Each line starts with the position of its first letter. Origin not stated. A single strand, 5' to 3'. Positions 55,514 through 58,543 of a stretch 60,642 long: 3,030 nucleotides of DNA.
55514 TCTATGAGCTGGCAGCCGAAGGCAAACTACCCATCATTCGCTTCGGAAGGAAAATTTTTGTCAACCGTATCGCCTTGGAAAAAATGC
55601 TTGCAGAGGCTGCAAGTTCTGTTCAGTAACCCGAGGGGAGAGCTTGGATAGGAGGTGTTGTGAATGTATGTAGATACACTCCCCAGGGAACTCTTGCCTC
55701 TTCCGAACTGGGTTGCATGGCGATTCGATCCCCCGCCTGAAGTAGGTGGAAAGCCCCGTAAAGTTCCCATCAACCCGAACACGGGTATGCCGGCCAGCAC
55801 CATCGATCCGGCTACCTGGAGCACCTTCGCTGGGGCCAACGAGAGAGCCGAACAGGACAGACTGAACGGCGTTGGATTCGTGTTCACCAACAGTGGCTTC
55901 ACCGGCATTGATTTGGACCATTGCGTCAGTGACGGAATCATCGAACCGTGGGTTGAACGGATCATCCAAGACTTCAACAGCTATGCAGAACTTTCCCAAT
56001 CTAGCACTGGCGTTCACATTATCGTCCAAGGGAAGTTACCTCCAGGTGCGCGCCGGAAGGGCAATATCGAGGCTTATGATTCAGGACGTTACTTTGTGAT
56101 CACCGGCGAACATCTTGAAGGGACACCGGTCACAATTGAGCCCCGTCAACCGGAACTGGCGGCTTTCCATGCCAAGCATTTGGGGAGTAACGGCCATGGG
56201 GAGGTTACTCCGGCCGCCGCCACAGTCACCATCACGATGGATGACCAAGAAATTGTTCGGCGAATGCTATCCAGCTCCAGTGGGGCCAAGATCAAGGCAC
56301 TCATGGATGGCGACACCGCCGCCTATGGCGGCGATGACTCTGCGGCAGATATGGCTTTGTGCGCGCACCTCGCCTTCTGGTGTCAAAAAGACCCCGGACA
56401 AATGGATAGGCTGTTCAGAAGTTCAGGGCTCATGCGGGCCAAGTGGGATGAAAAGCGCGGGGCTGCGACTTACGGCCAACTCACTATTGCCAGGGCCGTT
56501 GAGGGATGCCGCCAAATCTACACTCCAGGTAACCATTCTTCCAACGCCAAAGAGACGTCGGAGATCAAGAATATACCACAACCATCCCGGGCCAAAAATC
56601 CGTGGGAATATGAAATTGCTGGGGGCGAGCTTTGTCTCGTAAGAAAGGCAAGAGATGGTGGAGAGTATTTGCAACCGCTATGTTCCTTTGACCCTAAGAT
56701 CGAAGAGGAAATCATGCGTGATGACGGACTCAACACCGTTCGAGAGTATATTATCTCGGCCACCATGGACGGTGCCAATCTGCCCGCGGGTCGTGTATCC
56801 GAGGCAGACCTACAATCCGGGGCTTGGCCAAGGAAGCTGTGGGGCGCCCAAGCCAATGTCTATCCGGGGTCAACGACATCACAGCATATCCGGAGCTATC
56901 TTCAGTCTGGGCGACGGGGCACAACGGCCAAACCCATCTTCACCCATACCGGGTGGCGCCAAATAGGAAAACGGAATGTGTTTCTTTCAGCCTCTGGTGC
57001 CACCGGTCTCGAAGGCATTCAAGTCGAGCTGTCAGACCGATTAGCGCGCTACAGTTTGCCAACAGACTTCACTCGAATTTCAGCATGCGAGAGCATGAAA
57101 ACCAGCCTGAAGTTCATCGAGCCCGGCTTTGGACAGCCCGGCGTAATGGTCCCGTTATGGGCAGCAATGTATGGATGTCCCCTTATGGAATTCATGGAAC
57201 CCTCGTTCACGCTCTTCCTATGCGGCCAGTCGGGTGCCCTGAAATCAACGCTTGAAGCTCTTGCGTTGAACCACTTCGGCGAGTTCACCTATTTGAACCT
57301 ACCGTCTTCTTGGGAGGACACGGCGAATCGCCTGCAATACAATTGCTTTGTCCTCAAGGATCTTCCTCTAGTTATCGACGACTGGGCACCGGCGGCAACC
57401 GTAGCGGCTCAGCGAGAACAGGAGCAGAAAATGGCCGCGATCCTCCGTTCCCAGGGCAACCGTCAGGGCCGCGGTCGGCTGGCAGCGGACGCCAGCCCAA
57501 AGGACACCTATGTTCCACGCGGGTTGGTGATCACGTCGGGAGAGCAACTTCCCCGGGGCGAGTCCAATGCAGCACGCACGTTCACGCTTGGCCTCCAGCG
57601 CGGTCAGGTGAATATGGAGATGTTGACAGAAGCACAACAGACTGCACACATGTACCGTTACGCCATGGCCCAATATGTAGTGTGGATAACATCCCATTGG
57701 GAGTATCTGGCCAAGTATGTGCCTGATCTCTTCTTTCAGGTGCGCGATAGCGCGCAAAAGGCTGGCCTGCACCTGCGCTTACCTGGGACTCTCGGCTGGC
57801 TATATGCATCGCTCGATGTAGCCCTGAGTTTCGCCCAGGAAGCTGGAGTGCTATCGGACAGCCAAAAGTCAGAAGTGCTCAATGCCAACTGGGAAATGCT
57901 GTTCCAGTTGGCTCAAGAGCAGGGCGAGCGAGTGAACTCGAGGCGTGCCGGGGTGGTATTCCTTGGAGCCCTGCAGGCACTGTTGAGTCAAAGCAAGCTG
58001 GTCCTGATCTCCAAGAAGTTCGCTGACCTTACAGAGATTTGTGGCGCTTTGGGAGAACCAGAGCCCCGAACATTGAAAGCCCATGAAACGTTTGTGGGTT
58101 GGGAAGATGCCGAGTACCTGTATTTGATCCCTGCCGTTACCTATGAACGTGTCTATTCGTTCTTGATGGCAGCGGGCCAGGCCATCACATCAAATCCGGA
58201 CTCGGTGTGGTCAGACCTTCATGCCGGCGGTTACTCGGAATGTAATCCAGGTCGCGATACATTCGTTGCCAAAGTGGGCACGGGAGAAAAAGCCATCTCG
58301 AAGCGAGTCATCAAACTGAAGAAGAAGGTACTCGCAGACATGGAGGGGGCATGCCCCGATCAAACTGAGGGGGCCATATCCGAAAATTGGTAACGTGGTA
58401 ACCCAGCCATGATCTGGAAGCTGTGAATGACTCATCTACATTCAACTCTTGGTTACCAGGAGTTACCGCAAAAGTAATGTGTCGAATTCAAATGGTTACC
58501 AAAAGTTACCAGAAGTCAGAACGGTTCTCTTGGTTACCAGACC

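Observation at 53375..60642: PICI/satellite-like integrative element: int, repressor-position ORF, divergent xis, primase-helicase, iteron ori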

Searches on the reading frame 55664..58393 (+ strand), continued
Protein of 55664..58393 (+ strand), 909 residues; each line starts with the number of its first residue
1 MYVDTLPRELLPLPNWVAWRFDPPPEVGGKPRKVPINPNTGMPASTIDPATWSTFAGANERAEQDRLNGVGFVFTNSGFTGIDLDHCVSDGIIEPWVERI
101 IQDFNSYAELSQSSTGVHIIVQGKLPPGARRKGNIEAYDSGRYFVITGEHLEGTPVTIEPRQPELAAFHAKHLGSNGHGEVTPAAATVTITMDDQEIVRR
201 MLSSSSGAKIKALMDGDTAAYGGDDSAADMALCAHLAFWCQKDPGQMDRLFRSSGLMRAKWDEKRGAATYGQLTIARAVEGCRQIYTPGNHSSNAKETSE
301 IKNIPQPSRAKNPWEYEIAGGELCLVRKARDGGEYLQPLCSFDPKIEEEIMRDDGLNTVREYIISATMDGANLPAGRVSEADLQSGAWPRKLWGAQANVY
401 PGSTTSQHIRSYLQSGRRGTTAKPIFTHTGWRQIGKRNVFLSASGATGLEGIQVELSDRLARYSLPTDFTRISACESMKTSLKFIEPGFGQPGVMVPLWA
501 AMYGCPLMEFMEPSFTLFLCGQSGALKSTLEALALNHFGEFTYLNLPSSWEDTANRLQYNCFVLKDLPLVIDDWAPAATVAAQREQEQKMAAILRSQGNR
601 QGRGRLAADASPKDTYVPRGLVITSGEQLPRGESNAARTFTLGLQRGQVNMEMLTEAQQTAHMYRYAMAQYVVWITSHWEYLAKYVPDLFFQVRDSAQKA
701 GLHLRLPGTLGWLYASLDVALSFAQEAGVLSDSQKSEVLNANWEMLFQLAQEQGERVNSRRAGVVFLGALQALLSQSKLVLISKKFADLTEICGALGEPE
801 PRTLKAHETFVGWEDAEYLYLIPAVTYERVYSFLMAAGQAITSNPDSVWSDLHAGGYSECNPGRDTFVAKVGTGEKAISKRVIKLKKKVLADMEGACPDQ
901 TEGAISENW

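Call 72: predict_structure(alignment_id=A1)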
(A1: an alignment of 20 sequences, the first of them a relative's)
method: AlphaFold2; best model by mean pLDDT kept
length: 909 residues; sequences in the alignment: 20
mean_pLDDT: 83.9   pTM: 0.58
mean pLDDT of the five models: 83.9, 83.8, 82.9, 81.6, 81.5
residues with pLDDT >= 90: 431; 70-90: 366; 50-70: 46; < 50: 66
segments of 3 or more residues with pLDDT < 50: 176-190, 289-313, 602-612, 895-909
pLDDT, mean of each block of 10 residues (from residue 1): 87 94 72 92 90 95 92 88 88 85 96 93 89 89 89 93 93 56 31 80 86 91 89 94 93 93 90 93 67 27 29 68 84 85 90 86 89 87 82 84 83 77 89 90 91 91 93 96 92 95 94 90 85 96 93 89 92 84 84 78 44 66 89 85 90 94 97 96 96 91 86 96 97 94 91 87 88 88 80 58 77 93 91 78 80 87 77 83 89 50 31
secondary structure, 60 per line:
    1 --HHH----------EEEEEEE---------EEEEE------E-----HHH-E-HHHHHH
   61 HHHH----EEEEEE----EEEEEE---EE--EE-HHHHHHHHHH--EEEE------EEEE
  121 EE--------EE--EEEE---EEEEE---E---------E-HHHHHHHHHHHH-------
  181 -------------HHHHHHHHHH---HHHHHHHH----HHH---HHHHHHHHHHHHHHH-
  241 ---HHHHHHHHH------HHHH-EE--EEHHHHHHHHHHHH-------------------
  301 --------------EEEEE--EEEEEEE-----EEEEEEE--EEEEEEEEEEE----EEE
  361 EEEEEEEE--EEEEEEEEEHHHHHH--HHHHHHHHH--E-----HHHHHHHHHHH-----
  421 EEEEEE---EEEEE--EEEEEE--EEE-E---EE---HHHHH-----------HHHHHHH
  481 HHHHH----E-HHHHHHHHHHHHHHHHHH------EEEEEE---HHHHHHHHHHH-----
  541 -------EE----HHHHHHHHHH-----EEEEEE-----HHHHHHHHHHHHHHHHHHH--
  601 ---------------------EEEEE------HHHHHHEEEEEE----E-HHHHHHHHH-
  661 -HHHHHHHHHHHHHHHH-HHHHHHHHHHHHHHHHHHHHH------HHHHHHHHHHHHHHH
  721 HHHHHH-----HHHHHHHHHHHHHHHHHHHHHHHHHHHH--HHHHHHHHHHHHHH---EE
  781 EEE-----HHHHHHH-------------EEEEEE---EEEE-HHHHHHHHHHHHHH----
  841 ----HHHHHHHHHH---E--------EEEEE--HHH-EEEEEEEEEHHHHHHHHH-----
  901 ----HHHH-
elements in order (helices of 4 or more, strands of 3 or more residues): E16-22 E32-36 H55-64 E69-74 E79-84 H95-104 E107-110 E117-122 E135-138 E142-146 H162-173 H194-203 H207-214 H225-239 H244-252 H259-262 H270-281 E315-319 E322-328 E334-340 E343-353 E358-368 E371-379 H380-385 H388-396 H405-415 E421-426 E430-434 E437-442 E445-447 H458-462 H474-485 H492-509 E516-521 H525-535 H554-563 E569-574 H580-598 E622-626 H633-638 E639-644 H651-659 H662-677 H679-699 H706-726 H732-759 H762-775 E779-783 H789-795 E809-814 E818-821 H823-836 H845-854 E867-871 E878-886 H887-895 H905-908

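Call 74: fold_search(model_id=the predicted structure, library=pdb)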
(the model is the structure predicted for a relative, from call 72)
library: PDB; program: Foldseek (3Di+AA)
matches with E <= 10: 584; with E <= 0.001: 26
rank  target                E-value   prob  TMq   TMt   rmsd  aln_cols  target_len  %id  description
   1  7rr4                  7.0e-21  1.00  0.18  0.55  15.8       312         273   31  Structure of Deep-Sea Phage NrS-1 Primase-Polymerase N300 in complex with magnesium and pyrophosphate (released 2022-01-12)
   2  6jop                  1.1e-20  1.00  0.18  0.54  15.2       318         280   31  Crystal structures of phage NrS-1 N300-dNTPs-Mg2+ complex provide molecular mechanisms for substrate specificity (released 2019-06-26)
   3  6jon                  1.8e-20  1.00  0.17  0.53  15.0       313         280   32  Crystal structures of phage NrS-1 N300-dNTPs-Mg2+ complex provide molecular mechanisms for substrate specificity (released 2019-06-26)
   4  6k9a                  4.1e-20  1.00  0.18  0.54  12.4       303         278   31  The complex of NrS-1 N terminal domain (1-305) with dGTP (released 2020-06-17)
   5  6a9w                  1.7e-19  1.00  0.18  0.54  12.5       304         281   32  Structure of the bifunctional DNA primase-polymerase from phage NrS-1 (released 2019-03-13)
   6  7rr3                  1.8e-19  1.00  0.16  0.52  19.1       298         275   32  Structure of Deep-Sea Phage NrS-1 Primase-Polymerase N300 in complex with calcium and ddCTP (released 2022-01-12)
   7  8tch_B                4.7e-16  1.00  0.39  0.65   7.4       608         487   13  Initiation of replication protein with helicase activity encoded by Pathogenicity Island SaPIBov1 (released 2024-07-03)
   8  8tch_A                6.4e-16  1.00  0.37  0.62   7.6       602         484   13  Initiation of replication protein with helicase activity encoded by Pathogenicity Island SaPIBov1 (released 2024-07-03)
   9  5dgk_A                1.3e-15  1.00  0.39  0.62   8.2       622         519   13  SCCmec type IV Cch - active helicase (released 2016-08-24)
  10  5dgk_B                1.6e-15  1.00  0.38  0.62   7.9       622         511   12  SCCmec type IV Cch - active helicase (released 2016-08-24)
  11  7ola_D                3.1e-05  1.00  0.19  0.38   9.5       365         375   12  Structure of Primase-Helicase in SaPI5 (released 2022-07-13)
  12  9aam_MODEL_1_B        3.1e-05  1.00  0.11  0.26  17.6       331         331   14  Integrated Structure of pRN1 DNA Primase in Complex with the First Two Base Pairs  (released 2026-03-25)
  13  7pds_D                6.7e-05  1.00  0.22  0.38  13.0       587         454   10  The structure of PriRep1 with dsDNA (released 2022-07-13)
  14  7pds_F                8.6e-05  1.00  0.22  0.39  11.0       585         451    9  The structure of PriRep1 with dsDNA (released 2022-07-13)
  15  9im2_F                1.6e-04  1.00  0.22  0.39  14.5       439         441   11  The Cryo-EM structure of MPXV E5 in complex with ssDNA in intermediate state 3 (released 2025-06-18)
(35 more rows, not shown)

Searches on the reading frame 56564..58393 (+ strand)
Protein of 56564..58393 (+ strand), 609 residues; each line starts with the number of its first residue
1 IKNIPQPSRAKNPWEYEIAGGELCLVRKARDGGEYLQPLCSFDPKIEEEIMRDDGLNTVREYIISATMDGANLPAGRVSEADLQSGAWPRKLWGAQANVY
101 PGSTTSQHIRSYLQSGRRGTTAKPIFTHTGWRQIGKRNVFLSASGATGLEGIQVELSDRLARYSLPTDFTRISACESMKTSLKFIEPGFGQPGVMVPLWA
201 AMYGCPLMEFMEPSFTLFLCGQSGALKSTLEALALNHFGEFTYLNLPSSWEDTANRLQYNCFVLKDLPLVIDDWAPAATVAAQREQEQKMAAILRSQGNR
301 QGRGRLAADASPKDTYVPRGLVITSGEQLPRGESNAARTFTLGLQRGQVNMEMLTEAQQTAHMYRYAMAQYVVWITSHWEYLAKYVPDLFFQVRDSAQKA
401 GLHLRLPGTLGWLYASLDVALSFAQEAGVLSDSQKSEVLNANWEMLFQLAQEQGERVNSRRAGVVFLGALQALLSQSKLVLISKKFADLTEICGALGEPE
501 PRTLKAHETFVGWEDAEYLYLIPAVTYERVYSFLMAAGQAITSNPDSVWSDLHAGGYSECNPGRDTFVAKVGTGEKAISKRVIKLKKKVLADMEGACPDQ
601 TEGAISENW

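Call 36: search_protein_families(library=pfam, proteins=[window:56564-58393:+], max_evalue=10)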
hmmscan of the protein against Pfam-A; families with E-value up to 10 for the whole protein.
window:56564-58393:+ (609 aa): 1 family
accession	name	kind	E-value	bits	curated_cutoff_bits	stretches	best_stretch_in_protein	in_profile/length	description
PF06048.17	DUF927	-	0.0032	17.6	22.6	1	200-275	177-250/284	Domain of unknown function (DUF927)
